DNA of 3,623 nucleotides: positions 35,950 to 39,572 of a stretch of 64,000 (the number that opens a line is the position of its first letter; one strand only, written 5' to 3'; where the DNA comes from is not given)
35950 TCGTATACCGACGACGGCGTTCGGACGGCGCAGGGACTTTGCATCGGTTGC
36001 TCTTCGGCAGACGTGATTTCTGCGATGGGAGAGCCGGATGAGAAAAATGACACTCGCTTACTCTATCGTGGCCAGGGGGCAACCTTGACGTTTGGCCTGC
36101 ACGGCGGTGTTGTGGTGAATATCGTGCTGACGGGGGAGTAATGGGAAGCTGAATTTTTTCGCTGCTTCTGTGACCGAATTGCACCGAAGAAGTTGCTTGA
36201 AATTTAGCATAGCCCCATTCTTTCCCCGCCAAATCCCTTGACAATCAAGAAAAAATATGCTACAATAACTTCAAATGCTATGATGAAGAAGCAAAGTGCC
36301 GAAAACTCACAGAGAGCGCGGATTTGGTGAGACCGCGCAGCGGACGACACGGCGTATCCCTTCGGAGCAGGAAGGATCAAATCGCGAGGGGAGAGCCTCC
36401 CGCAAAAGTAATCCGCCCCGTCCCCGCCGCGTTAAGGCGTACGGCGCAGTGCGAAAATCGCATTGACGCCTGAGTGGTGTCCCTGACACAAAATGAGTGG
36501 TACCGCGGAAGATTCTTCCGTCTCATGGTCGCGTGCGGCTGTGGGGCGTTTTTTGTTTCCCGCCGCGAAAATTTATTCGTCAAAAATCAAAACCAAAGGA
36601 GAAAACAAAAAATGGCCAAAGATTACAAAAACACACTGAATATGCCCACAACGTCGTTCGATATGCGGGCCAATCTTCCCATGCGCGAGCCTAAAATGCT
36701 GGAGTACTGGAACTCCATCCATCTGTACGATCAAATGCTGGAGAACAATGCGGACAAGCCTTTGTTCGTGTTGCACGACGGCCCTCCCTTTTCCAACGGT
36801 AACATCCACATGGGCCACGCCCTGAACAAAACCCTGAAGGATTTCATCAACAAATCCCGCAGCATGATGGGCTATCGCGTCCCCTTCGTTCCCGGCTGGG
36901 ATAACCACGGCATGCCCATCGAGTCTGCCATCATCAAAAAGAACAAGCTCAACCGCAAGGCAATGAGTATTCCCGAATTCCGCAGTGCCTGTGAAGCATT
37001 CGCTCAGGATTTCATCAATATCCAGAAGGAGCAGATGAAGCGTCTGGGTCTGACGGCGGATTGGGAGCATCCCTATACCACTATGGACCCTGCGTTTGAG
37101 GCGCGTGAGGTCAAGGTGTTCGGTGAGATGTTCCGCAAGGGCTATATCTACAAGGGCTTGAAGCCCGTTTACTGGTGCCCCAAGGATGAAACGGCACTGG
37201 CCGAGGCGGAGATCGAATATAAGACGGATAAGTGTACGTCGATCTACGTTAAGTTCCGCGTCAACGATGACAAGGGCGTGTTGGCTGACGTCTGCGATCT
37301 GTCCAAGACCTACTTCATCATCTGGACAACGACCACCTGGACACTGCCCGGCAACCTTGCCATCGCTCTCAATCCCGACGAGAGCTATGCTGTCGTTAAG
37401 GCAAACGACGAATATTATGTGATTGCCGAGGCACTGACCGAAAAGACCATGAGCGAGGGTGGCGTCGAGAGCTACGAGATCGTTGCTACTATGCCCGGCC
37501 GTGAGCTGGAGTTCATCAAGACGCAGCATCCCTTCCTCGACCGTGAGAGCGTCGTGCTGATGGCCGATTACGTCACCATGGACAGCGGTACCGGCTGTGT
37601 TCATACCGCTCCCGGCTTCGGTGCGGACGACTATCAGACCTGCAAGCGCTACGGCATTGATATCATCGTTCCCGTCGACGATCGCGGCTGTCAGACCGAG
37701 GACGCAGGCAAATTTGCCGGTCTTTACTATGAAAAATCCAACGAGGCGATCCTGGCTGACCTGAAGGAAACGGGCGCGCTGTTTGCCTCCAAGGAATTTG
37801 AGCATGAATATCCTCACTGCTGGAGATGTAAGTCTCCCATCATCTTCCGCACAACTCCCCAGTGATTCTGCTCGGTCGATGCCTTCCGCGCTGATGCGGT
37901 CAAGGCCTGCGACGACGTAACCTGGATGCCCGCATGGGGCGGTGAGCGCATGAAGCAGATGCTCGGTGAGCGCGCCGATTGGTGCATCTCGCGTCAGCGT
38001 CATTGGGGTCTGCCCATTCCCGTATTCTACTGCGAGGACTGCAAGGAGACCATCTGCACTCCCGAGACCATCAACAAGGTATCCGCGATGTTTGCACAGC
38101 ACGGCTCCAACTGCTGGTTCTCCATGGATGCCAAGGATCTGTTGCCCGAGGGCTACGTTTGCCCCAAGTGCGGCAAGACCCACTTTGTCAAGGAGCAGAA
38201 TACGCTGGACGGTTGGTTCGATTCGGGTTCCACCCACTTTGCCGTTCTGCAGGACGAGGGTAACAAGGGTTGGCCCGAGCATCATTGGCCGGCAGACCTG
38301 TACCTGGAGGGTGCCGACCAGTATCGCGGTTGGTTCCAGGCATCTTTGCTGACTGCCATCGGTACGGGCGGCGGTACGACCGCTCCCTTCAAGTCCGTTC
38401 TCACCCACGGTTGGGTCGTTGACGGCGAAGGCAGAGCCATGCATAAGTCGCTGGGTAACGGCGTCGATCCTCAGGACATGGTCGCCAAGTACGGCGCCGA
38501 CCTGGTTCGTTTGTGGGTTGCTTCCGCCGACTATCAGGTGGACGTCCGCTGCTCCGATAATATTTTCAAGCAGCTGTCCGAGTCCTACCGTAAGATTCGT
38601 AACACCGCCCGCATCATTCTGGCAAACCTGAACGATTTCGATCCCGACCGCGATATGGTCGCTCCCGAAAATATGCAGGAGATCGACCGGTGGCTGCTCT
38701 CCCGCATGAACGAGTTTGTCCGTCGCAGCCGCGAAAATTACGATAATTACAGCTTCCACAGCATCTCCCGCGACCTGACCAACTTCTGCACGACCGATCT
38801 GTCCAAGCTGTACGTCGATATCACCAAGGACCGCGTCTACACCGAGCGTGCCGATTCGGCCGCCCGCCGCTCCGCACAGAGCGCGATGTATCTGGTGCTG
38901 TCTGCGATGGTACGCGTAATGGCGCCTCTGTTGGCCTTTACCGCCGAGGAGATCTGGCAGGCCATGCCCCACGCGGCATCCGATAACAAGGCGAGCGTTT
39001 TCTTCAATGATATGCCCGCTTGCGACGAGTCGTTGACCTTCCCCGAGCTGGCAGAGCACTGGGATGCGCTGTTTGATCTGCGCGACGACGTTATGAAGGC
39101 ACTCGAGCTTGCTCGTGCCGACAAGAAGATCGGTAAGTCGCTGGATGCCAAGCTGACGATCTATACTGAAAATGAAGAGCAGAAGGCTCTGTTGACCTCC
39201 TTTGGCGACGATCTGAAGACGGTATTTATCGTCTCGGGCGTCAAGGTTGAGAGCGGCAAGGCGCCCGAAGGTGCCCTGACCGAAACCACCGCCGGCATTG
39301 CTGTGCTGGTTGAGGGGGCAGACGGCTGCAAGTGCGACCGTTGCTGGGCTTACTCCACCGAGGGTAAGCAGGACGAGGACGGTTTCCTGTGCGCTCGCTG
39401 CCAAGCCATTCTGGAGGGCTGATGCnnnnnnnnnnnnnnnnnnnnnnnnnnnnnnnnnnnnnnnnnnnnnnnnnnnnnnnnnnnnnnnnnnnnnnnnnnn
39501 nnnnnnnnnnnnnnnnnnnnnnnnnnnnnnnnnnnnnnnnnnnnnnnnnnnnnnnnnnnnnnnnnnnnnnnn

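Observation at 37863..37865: In-frame TGA at a conserved Trp position splits an otherwise intact, T-box-controlled ileS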

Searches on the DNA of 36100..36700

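Call 7: search_rna_families(source=window, start=36100, end=36700, threshold=evalue, max_evalue=1, show_alignments=2)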
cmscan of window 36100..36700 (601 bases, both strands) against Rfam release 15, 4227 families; matches with E-value up to 1: 2.
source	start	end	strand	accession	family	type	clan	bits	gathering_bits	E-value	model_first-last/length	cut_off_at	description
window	36271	36528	+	RF00230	T-box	Cis-reg; leader;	-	81.1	93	5.3e-18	1-219/219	no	T-box leader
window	36613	36672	+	RF00606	SNORD93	Gene; snRNA; snoRNA; CD-box;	-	21.4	60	0.25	1-74/74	no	Small nucleolar RNA SNORD93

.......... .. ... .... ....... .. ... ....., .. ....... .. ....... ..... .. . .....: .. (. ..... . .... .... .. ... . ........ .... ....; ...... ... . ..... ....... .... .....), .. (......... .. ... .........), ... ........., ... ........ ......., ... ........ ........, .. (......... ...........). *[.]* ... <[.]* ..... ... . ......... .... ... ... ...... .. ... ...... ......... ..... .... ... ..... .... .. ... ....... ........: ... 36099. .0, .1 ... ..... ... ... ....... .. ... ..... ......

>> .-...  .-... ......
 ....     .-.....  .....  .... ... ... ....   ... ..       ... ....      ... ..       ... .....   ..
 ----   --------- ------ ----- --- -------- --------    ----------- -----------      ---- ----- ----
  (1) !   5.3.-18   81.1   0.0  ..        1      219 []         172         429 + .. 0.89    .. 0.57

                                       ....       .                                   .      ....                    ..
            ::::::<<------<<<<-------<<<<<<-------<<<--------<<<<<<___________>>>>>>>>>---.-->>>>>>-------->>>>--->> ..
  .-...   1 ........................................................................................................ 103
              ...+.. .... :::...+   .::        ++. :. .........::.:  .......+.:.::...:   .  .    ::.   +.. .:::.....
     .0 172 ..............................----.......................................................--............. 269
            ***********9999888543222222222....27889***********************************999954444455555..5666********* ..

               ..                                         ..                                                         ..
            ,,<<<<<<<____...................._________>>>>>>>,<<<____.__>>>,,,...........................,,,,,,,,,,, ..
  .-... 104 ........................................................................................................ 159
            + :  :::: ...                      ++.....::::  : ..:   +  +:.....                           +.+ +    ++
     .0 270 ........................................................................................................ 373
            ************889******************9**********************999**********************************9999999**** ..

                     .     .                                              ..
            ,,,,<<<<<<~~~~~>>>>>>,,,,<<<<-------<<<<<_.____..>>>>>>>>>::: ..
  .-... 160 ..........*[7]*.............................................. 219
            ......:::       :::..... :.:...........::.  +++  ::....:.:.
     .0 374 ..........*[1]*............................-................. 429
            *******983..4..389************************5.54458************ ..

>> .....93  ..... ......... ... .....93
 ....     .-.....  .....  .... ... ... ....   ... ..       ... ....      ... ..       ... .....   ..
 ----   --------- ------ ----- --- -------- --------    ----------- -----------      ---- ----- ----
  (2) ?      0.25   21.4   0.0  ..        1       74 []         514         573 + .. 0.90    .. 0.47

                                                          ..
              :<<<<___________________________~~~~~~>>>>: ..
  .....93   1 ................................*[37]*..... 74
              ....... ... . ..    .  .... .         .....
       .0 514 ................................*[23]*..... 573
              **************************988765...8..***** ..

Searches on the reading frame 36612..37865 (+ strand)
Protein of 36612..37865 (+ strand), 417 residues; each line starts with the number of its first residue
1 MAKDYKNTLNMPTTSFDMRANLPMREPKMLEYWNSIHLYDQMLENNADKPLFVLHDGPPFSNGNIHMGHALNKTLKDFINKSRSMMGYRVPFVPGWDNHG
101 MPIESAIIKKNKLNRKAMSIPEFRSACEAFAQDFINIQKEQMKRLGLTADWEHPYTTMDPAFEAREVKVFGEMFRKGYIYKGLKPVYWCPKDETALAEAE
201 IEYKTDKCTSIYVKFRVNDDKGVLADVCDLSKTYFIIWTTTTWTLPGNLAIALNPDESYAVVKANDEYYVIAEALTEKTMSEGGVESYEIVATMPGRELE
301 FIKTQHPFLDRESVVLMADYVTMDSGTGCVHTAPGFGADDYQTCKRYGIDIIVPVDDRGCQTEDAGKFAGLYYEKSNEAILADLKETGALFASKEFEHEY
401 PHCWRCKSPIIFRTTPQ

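Call 11: find_encoding_contigs(protein=window:36612-37862:+, flank=5000, max_places=10)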
Protein seq(417 aa) (417 aa): no gene with exactly this product is on record in the collection.

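Call 30: list_cluster_members(proteins=[window:36612-37865:+, window:37926-39422:+, window:40007-40945:+, window:40970-41800:+, window:34619-35668:+, window:32996-34570:+, window:29281-29643:+, window:48195-49214:+, window:47521-48177:+, window:46521-47516:+])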
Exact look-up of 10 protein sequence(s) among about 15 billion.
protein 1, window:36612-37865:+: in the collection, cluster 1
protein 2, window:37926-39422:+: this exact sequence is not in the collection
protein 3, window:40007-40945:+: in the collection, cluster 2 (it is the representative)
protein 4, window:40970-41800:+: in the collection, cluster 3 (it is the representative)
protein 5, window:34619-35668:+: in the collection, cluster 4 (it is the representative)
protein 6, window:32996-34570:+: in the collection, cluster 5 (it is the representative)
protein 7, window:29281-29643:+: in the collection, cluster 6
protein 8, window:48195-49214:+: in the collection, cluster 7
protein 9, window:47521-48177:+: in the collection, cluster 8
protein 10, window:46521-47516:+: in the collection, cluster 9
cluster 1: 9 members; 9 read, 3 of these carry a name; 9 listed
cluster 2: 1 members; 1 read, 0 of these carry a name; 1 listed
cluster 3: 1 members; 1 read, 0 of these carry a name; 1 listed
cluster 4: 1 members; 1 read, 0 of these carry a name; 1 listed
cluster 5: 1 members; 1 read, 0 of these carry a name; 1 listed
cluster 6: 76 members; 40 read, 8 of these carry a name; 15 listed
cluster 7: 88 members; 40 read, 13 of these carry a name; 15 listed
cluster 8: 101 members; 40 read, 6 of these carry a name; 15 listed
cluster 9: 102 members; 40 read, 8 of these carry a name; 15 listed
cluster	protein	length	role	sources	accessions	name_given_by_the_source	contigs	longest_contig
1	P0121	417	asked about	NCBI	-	-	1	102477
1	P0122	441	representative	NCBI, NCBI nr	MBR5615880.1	MAG: class I tRNA ligase family protein, partial [Clostridia bacterium] | class I tRNA ligase family protein [Clostridia bacterium]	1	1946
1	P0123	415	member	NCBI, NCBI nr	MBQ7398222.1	MAG: class I tRNA ligase family protein, partial [Clostridia bacterium] | class I tRNA ligase family protein [Clostridia bacterium]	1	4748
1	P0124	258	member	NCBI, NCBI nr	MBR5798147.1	MAG: class I tRNA ligase family protein, partial [Clostridia bacterium] | class I tRNA ligase family protein [Clostridia bacterium]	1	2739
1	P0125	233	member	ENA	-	-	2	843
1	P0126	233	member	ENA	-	-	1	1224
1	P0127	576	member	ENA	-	-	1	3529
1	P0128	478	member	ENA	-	-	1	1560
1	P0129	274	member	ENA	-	-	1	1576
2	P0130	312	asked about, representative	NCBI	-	-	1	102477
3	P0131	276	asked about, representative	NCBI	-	-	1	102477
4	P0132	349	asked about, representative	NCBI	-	-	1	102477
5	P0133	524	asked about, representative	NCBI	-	-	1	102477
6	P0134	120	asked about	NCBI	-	-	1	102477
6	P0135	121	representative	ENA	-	-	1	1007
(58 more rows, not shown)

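Call 32: find_encoding_contigs(protein=P0130, flank=2000, max_places=3)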
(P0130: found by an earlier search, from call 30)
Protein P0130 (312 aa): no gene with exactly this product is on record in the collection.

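Call 49: search_protein_families(library=ncbifam, proteins=[window:36612-37862:+], max_evalue=0.00001)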
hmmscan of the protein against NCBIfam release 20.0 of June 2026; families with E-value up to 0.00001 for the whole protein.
window:36612-37862:+ (417 aa): 15 families
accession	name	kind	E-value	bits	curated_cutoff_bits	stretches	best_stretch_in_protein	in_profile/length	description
TIGR00392.1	ileS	equivalog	2.1e-147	492.7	621.4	1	16-417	2-423/861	isoleucine--tRNA ligase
NF040702.1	ileS_w_GNAT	exception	1.7e-116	390.2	1999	2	4-265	1-271/1100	isoleucine--tRNA ligase, N-acetyltransferase domain-containing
TIGR00422.1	valS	equivalog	2.2e-68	231.1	612.1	2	26-258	11-236/863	valine--tRNA ligase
NF000258.1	MupB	exception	1.6e-64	218.2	1900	1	24-413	7-396/1033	mupirocin-resistant isoleucine--tRNA ligase MupB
NF000257.1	MupA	exception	2.6e-63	214.2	1900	1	29-413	12-392/1024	mupirocin-resistant isoleucine--tRNA ligase MupA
NF009687.0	PRK13208.1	equivalog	2.9e-62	211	738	2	16-259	6-236/801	valine--tRNA ligase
NF004349.1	PRK05729.1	equivalog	8.2e-57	193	704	2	26-259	10-231/860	valine--tRNA ligase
NF011492.0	PRK14900.1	equivalog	6.7e-36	123.6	1783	2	31-260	24-247/1044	valine--tRNA ligase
NF008957.0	PRK12300.1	subfamily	1.8e-35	122.2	677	1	26-345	10-326/946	leucine--tRNA ligase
TIGR00396.1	leuS_bact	equivalog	7.9e-34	116.9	548.4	1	26-202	7-168/843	leucine--tRNA ligase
TIGR00395.1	leuS_arch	equivalog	2.8e-32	111.7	648.5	1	30-345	8-320/938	leucine--tRNA ligase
NF000540.1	alt_ValS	exception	1.6e-18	66.1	900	1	26-224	10-228/827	valine--tRNA ligase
TIGR00398.1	metG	equivalog_domain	2.1e-13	49.8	336.35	1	59-214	8-145/530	methionine--tRNA ligase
NF001100.0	PRK00133.1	equivalog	4.5e-09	35.4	587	1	59-202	14-142/676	methionine--tRNA ligase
NF008900.0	PRK12267.1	equivalog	7.7e-09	34.6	598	1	60-203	14-142/648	methionine--tRNA ligase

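Call 50: search_protein_families(library=pfam, proteins=[window:36612-37862:+], max_evalue=0.001)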
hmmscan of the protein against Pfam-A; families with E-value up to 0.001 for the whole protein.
window:36612-37862:+ (417 aa): 3 families
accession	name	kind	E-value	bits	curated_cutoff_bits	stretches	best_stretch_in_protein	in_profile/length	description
PF00133.28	tRNA-synt_1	-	2.7e-61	208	22.7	1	28-281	1-205/414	tRNA synthetases class I (I, L, M and V)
PF09334.17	tRNA-synt_1g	-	7.2e-12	45.2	20.1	1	59-210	8-144/391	tRNA synthetases class I (M)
PF13603.12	tRNA-synt_1_2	-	6.2e-07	29.5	25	1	235-361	23-146/185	Leucyl-tRNA synthetase, editing domain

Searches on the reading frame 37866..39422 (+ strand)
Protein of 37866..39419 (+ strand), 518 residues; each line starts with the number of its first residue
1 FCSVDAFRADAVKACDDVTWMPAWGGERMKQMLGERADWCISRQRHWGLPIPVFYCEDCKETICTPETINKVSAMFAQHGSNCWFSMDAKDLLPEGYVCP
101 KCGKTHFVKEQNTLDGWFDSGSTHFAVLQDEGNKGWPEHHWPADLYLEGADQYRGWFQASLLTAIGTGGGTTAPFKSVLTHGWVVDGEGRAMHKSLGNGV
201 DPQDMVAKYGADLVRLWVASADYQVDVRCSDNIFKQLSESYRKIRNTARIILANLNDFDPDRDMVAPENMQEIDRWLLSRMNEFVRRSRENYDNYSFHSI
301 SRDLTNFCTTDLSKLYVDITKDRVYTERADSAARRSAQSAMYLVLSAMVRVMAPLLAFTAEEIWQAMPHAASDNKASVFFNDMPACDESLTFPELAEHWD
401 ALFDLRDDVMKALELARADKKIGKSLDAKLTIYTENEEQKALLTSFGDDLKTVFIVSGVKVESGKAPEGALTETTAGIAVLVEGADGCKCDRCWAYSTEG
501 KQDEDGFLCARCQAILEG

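Call 14: find_encoding_contigs(protein=window:37926-39422:+, flank=10000, max_places=10)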
Protein window:37926-39422:+ (498 aa): no gene with exactly this product is on record in the collection.

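Call 49: search_protein_families(library=ncbifam, proteins=[window:37866-39419:+], max_evalue=0.00001)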
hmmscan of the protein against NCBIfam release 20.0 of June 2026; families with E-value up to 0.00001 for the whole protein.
window:37866-39419:+ (518 aa): 15 families
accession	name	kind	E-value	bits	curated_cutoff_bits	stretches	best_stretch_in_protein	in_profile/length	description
NF040702.1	ileS_w_GNAT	exception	7e-133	444.5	1999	1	6-514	606-1088/1100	isoleucine--tRNA ligase, N-acetyltransferase domain-containing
TIGR00392.1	ileS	equivalog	1.2e-129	433.9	621.4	1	1-433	425-860/861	isoleucine--tRNA ligase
NF009687.0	PRK13208.1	equivalog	3.6e-73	247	738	1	5-466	363-793/801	valine--tRNA ligase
TIGR00422.1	valS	equivalog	4.4e-70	236.7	612.1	1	10-482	369-808/863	valine--tRNA ligase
NF004349.1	PRK05729.1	equivalog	9e-62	209.4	704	1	9-484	362-794/860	valine--tRNA ligase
NF000540.1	alt_ValS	exception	5.8e-49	166.8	900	1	7-456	399-823/827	valine--tRNA ligase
NF000257.1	MupA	exception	8.6e-49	166.1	1900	1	4-421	401-802/1024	mupirocin-resistant isoleucine--tRNA ligase MupA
NF011492.0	PRK14900.1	equivalog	9.3e-48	162.8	1783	1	34-467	405-804/1044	valine--tRNA ligase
NF000258.1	MupB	exception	2.4e-45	154.8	1900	1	5-457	406-844/1033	mupirocin-resistant isoleucine--tRNA ligase MupB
NF008957.0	PRK12300.1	subfamily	1.6e-20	72.8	677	1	180-443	616-843/946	leucine--tRNA ligase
TIGR00396.1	leuS_bact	equivalog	1.5e-19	69.6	548.4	2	191-374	605-765/843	leucine--tRNA ligase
TIGR00395.1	leuS_arch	equivalog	3.2e-17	61.9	648.5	1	187-439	616-836/938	leucine--tRNA ligase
TIGR00398.1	metG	equivalog_domain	1.1e-16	60.7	336.35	1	175-372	312-506/530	methionine--tRNA ligase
NF008900.0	PRK12267.1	equivalog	2.9e-12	45.9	598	1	117-407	228-511/648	methionine--tRNA ligase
NF001100.0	PRK00133.1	equivalog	2.8e-06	26.2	587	0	176-372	316-507/676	methionine--tRNA ligase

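Call 50: search_protein_families(library=pfam, proteins=[window:37866-39419:+], max_evalue=0.001)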
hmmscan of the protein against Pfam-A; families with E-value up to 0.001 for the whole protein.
window:37866-39419:+ (518 aa): 4 families
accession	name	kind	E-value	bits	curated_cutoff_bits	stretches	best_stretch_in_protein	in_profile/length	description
PF00133.28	tRNA-synt_1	-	6.6e-65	219.9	22.7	1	1-229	193-413/414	tRNA synthetases class I (I, L, M and V)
PF08264.19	Anticodon_1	-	1.3e-33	116.4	25.1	1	274-431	1-147/148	Anticodon-binding domain of tRNA ligase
PF09334.17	tRNA-synt_1g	-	2.1e-07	30.5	20.1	0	159-221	297-357/391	tRNA synthetases class I (M)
PF06827.20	zf-FPG_IleRS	-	5.9e-05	23.3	21.3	1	489-514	3-29/30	Zinc finger found in FPG and IleRS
